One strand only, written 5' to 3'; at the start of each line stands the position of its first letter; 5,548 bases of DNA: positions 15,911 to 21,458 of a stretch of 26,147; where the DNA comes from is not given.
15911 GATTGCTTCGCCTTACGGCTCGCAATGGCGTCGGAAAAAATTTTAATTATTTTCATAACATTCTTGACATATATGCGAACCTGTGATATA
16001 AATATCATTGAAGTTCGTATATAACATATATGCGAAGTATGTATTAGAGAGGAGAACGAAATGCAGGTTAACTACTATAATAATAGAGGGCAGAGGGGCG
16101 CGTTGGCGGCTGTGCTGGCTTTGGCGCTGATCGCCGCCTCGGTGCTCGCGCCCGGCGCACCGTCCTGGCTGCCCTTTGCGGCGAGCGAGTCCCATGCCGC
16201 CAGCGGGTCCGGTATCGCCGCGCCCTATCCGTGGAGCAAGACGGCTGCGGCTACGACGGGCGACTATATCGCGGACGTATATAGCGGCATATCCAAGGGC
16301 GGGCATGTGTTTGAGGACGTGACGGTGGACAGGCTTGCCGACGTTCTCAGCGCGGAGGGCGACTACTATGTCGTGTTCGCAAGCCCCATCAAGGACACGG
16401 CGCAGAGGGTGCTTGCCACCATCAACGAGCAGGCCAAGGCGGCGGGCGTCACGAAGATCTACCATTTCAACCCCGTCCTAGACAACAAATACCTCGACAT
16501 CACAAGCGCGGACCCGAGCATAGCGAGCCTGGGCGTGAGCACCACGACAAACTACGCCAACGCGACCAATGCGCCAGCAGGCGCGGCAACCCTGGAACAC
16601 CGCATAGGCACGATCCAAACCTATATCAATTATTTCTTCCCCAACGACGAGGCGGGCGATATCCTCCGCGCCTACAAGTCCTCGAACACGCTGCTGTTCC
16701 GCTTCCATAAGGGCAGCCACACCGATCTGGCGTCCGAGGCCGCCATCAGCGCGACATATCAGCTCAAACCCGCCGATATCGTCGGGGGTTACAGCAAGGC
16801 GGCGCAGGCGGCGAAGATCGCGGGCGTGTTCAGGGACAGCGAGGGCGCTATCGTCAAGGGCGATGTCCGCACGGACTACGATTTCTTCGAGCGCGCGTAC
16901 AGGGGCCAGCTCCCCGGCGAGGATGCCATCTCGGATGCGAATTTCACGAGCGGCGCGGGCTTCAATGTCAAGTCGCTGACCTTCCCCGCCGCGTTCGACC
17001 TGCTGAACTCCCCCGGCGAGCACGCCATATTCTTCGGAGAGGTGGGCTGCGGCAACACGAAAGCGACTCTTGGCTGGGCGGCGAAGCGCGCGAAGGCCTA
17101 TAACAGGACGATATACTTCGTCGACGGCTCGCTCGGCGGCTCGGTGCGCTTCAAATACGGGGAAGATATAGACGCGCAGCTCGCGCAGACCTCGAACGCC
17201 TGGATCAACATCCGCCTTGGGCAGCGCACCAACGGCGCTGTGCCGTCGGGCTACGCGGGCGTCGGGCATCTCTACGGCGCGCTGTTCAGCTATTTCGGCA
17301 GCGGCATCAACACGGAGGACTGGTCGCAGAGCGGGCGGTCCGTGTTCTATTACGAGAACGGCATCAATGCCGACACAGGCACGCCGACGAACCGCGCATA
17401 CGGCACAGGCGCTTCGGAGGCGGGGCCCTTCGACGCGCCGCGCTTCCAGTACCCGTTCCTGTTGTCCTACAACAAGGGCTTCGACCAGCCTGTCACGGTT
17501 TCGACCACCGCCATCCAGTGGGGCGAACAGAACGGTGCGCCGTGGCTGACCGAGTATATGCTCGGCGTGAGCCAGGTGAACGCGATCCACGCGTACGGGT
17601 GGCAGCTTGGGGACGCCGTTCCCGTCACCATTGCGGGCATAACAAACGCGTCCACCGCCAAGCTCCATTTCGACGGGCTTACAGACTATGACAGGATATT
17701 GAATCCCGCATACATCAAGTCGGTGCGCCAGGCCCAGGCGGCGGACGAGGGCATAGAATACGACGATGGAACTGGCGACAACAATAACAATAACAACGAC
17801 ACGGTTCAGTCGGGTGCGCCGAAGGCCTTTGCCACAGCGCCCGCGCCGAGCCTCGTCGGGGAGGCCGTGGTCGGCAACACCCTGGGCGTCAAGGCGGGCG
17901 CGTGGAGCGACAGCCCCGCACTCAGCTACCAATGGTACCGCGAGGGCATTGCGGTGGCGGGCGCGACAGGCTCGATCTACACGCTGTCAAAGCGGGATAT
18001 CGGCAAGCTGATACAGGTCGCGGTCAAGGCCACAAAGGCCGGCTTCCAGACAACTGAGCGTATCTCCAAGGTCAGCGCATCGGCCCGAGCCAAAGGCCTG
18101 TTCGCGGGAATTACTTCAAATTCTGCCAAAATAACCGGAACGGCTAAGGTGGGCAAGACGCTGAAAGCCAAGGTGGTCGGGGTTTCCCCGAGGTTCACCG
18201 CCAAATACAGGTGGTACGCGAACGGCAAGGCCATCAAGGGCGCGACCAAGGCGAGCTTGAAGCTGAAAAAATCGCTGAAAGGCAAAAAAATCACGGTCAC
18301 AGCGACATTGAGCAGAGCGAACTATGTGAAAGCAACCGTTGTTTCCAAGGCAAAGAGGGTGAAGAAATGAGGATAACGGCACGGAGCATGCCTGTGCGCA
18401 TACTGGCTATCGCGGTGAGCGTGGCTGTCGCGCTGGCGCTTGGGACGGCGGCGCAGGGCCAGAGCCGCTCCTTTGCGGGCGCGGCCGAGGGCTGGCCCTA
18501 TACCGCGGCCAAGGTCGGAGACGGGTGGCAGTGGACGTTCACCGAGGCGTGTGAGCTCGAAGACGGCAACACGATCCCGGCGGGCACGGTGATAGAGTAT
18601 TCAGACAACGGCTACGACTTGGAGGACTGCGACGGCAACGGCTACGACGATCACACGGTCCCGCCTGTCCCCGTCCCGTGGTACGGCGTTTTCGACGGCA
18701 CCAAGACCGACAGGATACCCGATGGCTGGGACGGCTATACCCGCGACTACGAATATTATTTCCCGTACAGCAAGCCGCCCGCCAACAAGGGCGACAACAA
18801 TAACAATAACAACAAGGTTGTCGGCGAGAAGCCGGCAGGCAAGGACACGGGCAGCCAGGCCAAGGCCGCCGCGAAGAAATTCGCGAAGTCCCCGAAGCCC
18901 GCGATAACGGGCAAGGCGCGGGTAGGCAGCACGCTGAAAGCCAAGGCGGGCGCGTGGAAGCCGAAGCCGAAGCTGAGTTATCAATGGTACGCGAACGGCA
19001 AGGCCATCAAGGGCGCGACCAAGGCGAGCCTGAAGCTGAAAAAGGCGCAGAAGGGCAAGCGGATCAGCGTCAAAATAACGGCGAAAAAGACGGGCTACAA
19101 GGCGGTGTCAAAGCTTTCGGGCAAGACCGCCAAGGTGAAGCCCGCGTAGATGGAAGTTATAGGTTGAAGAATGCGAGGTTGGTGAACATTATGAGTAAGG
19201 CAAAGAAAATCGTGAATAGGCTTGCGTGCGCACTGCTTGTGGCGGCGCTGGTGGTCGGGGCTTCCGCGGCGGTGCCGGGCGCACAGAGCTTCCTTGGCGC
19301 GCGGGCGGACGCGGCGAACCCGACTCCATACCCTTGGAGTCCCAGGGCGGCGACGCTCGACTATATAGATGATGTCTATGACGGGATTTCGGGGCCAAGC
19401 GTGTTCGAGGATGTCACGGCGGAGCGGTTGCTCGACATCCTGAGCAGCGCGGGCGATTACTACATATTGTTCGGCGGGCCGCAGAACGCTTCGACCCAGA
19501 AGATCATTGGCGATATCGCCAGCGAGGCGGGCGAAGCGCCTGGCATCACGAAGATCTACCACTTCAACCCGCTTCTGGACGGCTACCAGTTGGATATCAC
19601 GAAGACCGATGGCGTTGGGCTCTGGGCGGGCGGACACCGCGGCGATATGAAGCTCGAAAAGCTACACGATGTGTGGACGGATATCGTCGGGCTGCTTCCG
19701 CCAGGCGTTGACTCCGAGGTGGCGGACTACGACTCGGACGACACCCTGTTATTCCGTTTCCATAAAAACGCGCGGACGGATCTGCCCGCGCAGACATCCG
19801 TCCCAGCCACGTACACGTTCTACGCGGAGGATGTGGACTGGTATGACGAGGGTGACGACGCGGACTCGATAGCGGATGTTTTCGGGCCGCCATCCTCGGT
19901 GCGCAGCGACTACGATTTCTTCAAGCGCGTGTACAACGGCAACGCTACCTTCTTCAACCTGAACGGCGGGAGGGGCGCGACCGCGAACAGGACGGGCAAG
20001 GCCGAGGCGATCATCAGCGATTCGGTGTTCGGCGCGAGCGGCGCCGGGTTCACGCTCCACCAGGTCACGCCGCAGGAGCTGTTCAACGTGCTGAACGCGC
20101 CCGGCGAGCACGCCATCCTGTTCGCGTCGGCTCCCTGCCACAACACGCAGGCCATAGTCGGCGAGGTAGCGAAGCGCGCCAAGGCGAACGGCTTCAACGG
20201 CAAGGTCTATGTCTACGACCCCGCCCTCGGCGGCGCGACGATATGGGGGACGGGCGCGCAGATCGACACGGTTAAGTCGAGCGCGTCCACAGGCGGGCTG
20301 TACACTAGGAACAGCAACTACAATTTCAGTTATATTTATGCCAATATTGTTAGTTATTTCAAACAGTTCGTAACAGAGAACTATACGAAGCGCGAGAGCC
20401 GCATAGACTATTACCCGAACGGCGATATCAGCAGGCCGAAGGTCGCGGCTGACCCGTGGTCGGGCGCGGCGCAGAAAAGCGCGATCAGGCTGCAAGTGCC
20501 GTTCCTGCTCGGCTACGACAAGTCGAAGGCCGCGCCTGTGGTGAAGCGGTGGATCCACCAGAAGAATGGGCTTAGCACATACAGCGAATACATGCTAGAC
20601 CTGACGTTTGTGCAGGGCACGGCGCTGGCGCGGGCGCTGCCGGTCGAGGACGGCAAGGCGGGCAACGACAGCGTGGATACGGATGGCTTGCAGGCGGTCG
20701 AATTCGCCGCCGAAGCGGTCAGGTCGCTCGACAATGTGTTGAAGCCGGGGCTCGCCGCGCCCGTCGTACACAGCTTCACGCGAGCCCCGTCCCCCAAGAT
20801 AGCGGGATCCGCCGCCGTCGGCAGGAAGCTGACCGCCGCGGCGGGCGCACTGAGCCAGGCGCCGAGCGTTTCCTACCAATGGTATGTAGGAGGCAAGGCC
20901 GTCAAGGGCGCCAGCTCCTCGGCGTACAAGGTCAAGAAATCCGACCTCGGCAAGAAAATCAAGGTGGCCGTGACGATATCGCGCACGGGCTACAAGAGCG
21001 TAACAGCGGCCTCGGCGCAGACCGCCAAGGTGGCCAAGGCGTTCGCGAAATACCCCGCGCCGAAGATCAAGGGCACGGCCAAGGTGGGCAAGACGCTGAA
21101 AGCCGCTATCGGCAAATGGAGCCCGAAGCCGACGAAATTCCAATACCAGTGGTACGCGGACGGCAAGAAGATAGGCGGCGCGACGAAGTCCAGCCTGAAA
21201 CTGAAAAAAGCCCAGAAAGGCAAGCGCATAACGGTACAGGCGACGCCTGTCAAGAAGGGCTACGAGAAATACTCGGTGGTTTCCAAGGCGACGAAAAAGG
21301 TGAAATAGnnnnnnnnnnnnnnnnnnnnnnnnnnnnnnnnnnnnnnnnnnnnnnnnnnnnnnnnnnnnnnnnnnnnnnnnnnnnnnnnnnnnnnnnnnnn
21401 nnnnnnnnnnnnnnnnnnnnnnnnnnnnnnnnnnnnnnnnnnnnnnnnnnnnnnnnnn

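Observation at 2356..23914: Candidate undescribed extracellular thiol-peptide scavenging system: Trx-like surface proteins, M1 aminopeptidases, peptide ABC importer and cystine-type symporter under one operator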

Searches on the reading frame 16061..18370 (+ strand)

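Call 4: search_protein_families(library=pfam, proteins=[window:16061-18370:+], max_evalue=0.1)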
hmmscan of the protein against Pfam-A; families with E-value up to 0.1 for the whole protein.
window:16061-18370:+ (769 aa): 1 family
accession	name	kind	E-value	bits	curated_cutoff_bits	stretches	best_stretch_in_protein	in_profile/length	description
PF16709.11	SCAB-Ig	-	0.044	14.3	27.6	0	600-670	5-85/98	Ig domain of plant-specific actin-binding protein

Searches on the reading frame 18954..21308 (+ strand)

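Call 4: search_protein_families(library=pfam, proteins=[window:18954-21308:+], max_evalue=0.1)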
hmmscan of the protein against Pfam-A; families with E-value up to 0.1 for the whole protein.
window:18954-21308:+ (784 aa): 3 families
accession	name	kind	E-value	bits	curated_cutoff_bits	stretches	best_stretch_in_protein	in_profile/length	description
PF23197.1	IG_AIR9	-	0.00053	20.2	27.5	0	704-770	6-77/87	AIR9 A9 domain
PF22793.1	DUF7013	-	0.015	15.8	27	1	654-693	88-128/158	Domain of unknown function (DUF7013)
PF06200.19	tify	-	0.026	14.3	27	0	414-422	11-19/34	tify domain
